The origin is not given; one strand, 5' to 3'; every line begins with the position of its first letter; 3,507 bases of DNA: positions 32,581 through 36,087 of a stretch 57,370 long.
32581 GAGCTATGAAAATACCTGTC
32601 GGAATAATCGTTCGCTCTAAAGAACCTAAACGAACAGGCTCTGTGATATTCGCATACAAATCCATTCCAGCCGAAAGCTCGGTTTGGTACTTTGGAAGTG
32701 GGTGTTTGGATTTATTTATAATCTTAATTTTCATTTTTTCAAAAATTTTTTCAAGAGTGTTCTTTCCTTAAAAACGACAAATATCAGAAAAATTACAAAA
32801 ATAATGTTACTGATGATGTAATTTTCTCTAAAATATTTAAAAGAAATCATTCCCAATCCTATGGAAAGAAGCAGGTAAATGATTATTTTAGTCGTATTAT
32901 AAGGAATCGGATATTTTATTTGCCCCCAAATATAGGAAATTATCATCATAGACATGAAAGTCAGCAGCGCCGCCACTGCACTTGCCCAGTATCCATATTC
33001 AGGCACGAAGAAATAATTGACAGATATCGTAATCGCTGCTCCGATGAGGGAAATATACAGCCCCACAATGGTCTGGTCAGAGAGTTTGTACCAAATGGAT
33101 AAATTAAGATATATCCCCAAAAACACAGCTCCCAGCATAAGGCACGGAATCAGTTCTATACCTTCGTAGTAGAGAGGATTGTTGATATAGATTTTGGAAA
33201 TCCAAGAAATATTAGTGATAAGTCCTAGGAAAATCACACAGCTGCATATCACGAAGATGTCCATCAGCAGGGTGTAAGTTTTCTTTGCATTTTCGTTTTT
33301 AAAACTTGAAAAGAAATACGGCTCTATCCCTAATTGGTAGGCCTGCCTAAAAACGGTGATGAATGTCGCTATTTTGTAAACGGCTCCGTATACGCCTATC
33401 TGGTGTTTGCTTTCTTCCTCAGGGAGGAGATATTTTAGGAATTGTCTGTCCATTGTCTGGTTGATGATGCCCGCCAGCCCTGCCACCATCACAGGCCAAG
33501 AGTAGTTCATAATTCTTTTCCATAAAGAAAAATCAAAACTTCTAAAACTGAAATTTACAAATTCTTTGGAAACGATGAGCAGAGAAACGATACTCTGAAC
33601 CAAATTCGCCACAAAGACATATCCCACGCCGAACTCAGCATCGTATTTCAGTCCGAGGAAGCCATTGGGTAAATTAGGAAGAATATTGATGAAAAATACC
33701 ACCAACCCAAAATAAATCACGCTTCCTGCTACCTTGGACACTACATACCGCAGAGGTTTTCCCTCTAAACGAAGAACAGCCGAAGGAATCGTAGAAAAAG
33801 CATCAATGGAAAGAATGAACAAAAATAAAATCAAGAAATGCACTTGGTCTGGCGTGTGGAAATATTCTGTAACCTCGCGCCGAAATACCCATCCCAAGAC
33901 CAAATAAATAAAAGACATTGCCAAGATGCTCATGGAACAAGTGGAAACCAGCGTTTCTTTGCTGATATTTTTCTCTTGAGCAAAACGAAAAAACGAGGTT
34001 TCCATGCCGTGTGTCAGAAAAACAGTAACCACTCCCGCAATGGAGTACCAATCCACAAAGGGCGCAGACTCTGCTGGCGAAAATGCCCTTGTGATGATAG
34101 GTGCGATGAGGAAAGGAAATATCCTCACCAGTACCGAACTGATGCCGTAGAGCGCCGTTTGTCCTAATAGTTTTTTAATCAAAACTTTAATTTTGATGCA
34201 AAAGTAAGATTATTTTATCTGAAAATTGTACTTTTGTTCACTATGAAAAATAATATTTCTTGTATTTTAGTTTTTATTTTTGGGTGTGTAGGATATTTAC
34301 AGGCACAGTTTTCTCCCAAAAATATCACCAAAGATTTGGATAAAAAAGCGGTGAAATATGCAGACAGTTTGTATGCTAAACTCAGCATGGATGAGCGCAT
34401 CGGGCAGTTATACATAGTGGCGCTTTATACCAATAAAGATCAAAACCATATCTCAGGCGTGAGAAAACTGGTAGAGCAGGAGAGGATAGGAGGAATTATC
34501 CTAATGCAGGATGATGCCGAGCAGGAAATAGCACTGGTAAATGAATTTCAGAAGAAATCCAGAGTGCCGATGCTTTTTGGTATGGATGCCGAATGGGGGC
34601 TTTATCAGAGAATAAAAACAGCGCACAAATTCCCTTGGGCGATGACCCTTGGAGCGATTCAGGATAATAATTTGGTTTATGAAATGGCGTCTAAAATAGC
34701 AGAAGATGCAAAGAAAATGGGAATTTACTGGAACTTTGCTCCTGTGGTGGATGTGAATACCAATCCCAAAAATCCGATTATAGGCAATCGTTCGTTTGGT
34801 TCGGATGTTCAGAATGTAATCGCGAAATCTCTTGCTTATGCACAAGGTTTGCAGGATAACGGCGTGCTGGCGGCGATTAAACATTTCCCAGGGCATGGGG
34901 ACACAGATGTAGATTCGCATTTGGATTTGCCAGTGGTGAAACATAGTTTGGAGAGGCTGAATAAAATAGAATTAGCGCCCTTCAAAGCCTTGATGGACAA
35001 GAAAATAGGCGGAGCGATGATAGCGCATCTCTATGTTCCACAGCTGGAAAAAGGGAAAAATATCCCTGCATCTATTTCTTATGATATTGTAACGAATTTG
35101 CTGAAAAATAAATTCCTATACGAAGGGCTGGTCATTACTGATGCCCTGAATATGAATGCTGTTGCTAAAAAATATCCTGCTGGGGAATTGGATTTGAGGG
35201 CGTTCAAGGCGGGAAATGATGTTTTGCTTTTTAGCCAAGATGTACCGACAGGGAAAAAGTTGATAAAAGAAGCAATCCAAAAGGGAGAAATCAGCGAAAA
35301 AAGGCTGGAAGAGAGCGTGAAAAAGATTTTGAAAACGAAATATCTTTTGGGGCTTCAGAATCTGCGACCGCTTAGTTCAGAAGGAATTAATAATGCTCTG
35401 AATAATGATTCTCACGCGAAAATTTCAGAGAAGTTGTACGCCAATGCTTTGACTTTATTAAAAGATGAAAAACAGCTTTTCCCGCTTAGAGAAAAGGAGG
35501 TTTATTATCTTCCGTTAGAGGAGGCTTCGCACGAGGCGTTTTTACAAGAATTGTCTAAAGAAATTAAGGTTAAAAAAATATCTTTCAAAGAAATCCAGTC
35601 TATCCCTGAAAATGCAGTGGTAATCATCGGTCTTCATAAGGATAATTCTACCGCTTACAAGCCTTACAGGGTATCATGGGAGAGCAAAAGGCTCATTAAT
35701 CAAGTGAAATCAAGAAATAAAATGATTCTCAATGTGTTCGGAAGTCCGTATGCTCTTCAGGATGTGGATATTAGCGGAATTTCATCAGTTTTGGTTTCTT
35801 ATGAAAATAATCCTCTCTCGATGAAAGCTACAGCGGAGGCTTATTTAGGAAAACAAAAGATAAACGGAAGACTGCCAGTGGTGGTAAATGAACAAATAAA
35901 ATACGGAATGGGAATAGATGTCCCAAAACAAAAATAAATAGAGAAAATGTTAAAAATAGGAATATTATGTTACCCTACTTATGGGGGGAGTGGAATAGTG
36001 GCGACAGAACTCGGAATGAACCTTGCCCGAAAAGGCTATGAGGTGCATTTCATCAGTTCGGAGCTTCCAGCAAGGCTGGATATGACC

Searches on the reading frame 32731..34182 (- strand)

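Call 61: search_protein_families(library=pfam, proteins=[window:32731-34182:-], max_evalue=0.00001)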
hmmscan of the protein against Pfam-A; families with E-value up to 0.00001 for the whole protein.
window:32731-34182:- (483 aa): 1 family
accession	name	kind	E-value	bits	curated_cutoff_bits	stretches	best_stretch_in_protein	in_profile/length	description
PF01943.22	Polysacc_synt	-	1.9e-16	60.8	28.2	1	9-278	5-257/274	Polysaccharide biosynthesis protein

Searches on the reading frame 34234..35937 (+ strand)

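Call 61: search_protein_families(library=pfam, proteins=[window:34234-35937:+], max_evalue=0.00001)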
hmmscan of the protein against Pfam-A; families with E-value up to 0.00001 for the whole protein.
window:34234-35937:+ (567 aa): 1 family
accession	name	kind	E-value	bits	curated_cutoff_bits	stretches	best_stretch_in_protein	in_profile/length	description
PF00933.27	Glyco_hydro_3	-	5e-78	263.1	27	1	52-367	2-315/316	Glycosyl hydrolase family 3 N terminal domain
